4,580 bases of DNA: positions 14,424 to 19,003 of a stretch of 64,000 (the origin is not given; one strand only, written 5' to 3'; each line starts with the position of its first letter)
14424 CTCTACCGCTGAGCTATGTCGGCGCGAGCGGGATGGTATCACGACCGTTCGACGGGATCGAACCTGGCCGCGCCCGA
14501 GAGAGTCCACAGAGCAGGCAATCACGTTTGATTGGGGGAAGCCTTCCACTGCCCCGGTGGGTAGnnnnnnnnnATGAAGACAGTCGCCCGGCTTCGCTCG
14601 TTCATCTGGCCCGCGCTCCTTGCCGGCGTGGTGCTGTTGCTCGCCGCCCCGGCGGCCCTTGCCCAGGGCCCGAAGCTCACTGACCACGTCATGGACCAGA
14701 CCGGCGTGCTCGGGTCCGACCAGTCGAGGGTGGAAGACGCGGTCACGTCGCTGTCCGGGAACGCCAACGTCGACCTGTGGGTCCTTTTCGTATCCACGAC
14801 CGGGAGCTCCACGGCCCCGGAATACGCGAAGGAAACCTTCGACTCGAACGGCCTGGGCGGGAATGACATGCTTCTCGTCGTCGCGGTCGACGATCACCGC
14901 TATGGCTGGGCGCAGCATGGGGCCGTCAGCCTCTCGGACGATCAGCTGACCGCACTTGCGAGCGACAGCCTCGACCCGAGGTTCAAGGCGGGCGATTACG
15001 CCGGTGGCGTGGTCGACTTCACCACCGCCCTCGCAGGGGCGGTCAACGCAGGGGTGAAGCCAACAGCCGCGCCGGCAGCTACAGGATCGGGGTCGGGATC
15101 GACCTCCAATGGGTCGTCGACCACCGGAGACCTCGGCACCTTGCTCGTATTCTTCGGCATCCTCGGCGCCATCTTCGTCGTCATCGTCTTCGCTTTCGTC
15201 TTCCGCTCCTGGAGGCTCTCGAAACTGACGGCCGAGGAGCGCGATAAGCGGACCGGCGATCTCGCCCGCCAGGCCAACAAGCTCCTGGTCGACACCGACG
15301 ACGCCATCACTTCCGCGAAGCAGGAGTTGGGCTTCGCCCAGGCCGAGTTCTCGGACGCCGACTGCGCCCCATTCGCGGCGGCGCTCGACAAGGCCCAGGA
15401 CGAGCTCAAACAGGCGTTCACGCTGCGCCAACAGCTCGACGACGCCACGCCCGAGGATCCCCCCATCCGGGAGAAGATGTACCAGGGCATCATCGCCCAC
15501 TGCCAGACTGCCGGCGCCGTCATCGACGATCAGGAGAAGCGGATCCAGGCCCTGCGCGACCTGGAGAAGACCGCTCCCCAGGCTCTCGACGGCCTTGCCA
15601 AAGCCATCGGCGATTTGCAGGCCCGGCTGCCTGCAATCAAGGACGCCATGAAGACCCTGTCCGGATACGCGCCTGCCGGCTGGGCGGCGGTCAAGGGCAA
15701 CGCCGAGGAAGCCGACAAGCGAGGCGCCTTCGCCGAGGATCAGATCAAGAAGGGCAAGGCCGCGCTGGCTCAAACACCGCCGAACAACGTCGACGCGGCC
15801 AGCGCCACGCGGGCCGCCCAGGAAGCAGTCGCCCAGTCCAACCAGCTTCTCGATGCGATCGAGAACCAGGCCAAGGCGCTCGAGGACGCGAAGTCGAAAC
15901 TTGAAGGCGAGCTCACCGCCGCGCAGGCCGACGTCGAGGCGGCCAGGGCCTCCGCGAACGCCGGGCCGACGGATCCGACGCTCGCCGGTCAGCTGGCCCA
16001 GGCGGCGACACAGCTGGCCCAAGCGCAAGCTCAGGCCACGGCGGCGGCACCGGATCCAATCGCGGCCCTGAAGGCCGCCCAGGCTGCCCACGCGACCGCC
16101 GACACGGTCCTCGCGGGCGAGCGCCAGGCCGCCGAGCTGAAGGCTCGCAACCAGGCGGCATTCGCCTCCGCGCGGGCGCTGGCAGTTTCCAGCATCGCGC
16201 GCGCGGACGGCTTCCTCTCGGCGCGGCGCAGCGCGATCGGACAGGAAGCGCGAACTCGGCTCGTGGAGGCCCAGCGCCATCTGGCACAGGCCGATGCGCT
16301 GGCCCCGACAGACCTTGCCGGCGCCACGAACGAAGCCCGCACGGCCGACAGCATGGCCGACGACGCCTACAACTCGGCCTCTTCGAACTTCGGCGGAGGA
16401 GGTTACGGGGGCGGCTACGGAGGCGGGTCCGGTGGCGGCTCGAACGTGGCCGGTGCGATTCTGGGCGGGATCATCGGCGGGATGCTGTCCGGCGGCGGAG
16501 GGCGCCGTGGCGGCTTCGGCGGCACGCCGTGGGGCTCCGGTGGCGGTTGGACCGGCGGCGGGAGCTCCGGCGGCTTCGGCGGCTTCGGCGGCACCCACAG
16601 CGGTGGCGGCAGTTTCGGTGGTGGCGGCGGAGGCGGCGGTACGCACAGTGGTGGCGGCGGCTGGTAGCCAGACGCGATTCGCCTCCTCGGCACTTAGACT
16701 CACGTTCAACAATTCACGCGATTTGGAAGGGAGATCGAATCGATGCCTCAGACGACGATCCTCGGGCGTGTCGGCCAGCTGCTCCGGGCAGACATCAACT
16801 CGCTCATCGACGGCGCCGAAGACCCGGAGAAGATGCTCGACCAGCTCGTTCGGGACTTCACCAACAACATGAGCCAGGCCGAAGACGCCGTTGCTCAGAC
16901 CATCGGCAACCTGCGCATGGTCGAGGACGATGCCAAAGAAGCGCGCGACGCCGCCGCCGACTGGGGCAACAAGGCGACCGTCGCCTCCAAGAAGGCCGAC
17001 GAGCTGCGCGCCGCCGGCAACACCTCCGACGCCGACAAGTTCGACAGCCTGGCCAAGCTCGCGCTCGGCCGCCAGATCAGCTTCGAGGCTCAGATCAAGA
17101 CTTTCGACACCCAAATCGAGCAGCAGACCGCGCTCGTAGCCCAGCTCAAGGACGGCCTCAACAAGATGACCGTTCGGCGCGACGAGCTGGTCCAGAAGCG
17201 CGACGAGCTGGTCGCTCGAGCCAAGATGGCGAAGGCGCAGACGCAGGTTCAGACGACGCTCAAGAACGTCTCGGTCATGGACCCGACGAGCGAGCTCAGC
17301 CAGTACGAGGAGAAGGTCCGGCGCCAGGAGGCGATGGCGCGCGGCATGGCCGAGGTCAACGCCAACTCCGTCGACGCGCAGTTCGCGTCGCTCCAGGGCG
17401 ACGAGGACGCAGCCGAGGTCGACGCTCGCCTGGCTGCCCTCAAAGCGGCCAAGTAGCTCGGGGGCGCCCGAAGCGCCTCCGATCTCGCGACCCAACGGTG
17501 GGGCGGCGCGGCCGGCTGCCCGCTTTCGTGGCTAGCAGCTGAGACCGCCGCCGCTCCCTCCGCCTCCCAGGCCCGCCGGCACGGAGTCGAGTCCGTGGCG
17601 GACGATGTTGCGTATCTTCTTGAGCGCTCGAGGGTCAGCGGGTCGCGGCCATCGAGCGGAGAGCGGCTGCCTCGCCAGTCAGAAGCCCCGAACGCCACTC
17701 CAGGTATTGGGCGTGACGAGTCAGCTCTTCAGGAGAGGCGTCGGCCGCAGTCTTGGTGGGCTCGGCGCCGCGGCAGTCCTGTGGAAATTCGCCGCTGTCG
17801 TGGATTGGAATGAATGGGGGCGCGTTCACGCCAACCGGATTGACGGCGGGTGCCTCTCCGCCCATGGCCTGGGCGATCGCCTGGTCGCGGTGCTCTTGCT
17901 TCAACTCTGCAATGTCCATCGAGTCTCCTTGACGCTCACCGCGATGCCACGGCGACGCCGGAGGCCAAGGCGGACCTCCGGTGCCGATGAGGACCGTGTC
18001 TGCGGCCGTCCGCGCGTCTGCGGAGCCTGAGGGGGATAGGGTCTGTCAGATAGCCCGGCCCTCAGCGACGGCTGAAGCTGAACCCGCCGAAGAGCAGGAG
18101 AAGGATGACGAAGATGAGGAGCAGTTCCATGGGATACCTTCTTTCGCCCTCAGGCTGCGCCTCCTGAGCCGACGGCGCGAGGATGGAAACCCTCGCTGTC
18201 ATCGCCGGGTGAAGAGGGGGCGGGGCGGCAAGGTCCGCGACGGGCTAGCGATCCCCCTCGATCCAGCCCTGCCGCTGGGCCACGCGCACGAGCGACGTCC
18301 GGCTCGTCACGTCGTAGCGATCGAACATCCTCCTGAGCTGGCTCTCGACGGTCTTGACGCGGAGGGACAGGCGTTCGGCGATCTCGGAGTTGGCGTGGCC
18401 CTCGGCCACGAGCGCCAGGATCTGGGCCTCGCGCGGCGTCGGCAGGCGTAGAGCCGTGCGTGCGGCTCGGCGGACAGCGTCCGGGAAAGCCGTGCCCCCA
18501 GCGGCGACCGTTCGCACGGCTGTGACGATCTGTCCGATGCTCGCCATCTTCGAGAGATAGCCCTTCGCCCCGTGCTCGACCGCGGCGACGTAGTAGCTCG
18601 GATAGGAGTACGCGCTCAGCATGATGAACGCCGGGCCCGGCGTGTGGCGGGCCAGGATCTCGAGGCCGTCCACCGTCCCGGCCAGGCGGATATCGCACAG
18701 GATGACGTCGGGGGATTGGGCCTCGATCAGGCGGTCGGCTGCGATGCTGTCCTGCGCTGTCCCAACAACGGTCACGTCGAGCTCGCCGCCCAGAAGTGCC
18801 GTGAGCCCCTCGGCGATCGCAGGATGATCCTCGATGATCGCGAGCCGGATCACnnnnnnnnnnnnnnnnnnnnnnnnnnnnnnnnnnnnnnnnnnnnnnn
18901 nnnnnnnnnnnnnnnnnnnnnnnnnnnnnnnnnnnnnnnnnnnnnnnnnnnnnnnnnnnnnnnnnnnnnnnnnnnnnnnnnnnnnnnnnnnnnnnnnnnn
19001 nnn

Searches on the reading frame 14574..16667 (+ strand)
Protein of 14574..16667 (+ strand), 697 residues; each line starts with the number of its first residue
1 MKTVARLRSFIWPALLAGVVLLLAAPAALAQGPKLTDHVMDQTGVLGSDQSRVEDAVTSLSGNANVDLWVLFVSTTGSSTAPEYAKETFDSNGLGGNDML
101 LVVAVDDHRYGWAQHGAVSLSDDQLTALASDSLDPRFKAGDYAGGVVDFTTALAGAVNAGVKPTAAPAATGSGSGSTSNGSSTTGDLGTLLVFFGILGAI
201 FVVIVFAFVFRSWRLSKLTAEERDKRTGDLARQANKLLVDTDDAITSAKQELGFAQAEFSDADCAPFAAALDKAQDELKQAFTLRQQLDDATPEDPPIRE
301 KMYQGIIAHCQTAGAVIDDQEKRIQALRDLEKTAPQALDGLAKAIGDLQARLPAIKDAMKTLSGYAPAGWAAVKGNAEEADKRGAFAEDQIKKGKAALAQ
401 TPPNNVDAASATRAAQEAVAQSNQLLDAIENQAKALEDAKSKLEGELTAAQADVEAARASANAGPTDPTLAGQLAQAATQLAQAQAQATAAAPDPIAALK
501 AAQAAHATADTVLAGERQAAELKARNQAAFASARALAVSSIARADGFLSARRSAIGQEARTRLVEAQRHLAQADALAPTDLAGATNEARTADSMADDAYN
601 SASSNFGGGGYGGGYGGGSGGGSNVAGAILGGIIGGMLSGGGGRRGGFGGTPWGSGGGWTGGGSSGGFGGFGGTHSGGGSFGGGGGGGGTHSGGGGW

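Call 56: search_protein_families(library=pfam, proteins=[window:14574-16667:+], max_evalue=0.001)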
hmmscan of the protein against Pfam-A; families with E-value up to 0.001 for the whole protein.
window:14574-16667:+ (697 aa): 1 family
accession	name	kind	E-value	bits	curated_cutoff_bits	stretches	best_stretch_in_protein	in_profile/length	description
PF04536.20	TPM_phosphatase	-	1.2e-18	67.7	22.1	1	39-154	1-123/125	TPM domain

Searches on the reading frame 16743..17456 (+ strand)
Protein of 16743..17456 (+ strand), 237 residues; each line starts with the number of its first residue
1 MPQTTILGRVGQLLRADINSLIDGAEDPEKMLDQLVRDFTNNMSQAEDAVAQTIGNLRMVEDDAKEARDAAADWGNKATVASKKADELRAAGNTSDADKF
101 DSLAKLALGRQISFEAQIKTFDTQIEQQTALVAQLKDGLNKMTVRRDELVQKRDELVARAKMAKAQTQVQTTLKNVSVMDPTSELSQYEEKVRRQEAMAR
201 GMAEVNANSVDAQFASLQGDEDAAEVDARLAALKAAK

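Call 56: search_protein_families(library=pfam, proteins=[window:16743-17456:+], max_evalue=0.001)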
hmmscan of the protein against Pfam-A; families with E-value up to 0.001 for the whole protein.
window:16743-17456:+ (237 aa): 1 family
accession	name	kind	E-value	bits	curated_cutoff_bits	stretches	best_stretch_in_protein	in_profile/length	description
PF04012.17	PspA_IM30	-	3.5e-38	131.9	33.9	1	6-235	2-216/220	PspA/IM30 family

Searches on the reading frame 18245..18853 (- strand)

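Call 19: search_protein_families(library=pfam, proteins=[window:18245-18853:-], max_evalue=0.001)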
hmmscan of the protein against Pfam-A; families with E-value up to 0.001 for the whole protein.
window:18245-18853:- (202 aa): 3 families
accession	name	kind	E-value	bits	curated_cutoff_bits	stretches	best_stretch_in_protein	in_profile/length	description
PF00072.30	Response_reg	-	8.3e-19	68.2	30.2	1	5-114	2-111/111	Response regulator receiver domain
PF00196.25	GerE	-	1.7e-12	47.2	23.5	1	139-192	4-57/57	Bacterial regulatory proteins, luxR family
PF08281.18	Sigma70_r4_2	-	2.2e-05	24.4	25.7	1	139-175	12-49/54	Sigma-70, region 4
